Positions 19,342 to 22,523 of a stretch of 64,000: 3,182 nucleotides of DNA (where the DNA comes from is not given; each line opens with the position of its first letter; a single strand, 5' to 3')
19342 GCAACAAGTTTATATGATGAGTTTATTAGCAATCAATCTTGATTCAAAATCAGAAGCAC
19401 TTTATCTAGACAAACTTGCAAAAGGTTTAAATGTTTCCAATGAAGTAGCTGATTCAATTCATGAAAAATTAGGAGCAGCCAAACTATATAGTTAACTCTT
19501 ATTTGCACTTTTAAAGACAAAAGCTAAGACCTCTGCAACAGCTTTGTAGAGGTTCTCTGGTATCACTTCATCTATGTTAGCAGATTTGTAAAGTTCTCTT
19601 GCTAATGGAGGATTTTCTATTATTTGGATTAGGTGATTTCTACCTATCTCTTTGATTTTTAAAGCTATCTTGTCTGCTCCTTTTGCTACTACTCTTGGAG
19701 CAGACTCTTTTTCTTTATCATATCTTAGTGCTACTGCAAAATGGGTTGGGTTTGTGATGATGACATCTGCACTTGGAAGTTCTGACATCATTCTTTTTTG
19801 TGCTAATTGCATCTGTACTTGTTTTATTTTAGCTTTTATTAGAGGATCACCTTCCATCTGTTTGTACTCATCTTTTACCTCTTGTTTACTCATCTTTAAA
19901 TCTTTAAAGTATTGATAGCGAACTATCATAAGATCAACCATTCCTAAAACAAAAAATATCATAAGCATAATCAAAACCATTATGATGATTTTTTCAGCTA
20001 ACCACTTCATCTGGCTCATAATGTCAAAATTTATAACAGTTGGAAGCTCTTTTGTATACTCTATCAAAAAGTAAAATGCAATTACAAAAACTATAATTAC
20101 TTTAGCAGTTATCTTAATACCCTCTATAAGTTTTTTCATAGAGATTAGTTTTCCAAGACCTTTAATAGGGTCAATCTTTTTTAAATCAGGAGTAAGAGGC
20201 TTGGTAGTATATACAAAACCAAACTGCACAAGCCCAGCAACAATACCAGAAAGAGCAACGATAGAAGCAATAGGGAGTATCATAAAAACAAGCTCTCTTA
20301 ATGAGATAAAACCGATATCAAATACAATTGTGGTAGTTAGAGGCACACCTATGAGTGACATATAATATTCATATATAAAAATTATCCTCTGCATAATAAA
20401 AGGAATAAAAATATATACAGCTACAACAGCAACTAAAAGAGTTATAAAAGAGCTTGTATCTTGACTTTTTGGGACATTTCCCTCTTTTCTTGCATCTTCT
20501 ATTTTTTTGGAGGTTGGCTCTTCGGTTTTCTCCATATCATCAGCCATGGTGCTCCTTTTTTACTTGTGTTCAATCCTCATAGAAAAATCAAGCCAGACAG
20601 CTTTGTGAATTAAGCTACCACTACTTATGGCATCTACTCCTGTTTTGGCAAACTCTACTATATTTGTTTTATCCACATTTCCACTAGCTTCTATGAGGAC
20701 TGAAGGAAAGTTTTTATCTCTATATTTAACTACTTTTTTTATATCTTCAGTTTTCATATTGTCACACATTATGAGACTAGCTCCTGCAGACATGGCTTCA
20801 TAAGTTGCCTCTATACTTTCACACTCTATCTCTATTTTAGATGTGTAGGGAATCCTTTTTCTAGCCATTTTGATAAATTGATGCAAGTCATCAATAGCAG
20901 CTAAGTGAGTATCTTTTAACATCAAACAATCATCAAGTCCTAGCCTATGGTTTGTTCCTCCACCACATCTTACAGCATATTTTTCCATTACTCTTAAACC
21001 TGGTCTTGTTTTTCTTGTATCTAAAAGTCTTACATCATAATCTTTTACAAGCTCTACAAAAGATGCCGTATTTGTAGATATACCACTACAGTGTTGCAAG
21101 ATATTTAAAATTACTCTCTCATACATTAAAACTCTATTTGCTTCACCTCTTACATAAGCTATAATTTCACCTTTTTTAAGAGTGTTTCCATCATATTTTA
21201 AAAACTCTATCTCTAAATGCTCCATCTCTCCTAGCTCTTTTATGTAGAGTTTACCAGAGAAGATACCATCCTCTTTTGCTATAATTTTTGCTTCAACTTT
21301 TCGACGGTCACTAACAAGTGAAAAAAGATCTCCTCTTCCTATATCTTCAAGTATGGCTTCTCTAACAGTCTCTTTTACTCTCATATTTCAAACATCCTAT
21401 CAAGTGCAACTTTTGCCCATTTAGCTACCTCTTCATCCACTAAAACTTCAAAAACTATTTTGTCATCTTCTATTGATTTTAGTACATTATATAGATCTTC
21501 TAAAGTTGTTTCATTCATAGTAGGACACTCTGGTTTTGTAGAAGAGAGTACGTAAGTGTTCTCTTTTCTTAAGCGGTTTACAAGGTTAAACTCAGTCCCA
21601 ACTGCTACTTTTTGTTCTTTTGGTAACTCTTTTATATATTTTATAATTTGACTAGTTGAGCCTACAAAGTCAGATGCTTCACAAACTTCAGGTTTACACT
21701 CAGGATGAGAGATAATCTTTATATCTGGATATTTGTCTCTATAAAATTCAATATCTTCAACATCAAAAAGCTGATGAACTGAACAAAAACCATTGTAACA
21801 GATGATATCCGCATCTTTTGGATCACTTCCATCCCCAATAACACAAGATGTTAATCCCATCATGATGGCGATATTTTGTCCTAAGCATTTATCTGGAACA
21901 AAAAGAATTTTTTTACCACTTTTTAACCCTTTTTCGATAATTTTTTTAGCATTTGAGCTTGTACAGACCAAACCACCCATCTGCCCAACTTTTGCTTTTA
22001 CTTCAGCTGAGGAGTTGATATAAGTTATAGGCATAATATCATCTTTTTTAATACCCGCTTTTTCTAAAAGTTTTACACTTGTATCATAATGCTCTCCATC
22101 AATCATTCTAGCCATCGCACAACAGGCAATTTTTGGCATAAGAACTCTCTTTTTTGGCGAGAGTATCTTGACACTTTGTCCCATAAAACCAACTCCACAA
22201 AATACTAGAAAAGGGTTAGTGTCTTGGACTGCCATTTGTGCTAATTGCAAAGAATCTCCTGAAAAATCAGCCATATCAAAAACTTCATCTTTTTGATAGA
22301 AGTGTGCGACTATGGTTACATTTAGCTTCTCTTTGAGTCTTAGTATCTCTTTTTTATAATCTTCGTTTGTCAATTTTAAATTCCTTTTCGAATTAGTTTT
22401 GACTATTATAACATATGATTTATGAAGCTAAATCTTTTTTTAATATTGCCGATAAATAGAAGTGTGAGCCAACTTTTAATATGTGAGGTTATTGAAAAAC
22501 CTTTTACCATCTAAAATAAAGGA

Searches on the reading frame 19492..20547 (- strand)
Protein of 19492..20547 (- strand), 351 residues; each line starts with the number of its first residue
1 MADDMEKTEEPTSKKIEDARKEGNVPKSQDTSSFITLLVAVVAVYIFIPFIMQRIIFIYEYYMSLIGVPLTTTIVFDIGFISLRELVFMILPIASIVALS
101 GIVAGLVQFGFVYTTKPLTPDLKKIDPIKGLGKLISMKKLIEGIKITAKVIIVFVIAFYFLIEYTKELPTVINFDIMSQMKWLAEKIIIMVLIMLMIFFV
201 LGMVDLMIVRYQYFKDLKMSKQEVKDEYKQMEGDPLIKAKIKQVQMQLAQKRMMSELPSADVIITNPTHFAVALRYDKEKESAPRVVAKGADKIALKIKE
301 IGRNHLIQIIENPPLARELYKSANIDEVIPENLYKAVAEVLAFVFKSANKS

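Call 10: search_protein_families(library=pfam, proteins=[window:19492-20547:-])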
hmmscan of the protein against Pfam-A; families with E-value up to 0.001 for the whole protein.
window:19492-20547:- (351 aa): 1 family
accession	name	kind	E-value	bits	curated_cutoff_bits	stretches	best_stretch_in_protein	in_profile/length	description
PF01312.24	Bac_export_2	-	3.2e-121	405.1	24.4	1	6-344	2-335/335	FlhB HrpN YscU SpaS Family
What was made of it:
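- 19492..20547 (-): flhB, a flagellar export gate gene standing alone. It shows the organism is flagellated, with scattered flagellar genes. Pfam PF01312, E 3e-121 (call 10).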

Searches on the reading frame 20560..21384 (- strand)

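Call 10: search_protein_families(library=pfam, proteins=[window:20560-21384:-])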
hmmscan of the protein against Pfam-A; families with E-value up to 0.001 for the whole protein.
window:20560-21384:- (274 aa): 2 families
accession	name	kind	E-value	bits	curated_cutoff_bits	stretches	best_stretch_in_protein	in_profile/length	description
PF01729.25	QRPTase_C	-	3.4e-63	212.8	23.1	1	102-270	1-169/169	Quinolinate phosphoribosyl transferase, C-terminal domain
PF02749.22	QRPTase_N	-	3.5e-18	66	27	1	25-100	9-82/82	Quinolinate phosphoribosyl transferase, N-terminal domain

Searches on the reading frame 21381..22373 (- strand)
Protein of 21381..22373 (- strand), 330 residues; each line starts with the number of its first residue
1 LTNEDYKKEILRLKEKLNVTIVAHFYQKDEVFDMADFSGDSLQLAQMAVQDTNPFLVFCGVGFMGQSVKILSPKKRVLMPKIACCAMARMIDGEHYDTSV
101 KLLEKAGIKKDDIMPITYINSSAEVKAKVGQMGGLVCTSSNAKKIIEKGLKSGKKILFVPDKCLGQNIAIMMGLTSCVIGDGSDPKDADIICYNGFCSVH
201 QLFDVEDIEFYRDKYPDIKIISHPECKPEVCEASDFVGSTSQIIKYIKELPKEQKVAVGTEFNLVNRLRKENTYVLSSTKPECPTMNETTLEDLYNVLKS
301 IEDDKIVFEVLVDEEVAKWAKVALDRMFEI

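Call 10: search_protein_families(library=pfam, proteins=[window:21381-22373:-])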
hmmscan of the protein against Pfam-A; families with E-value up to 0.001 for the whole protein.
window:21381-22373:- (330 aa): 1 family
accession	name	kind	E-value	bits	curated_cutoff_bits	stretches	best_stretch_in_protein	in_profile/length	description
PF02445.21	NadA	-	4.4e-98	328.5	27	1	8-329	1-295/295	Quinolinate synthetase A protein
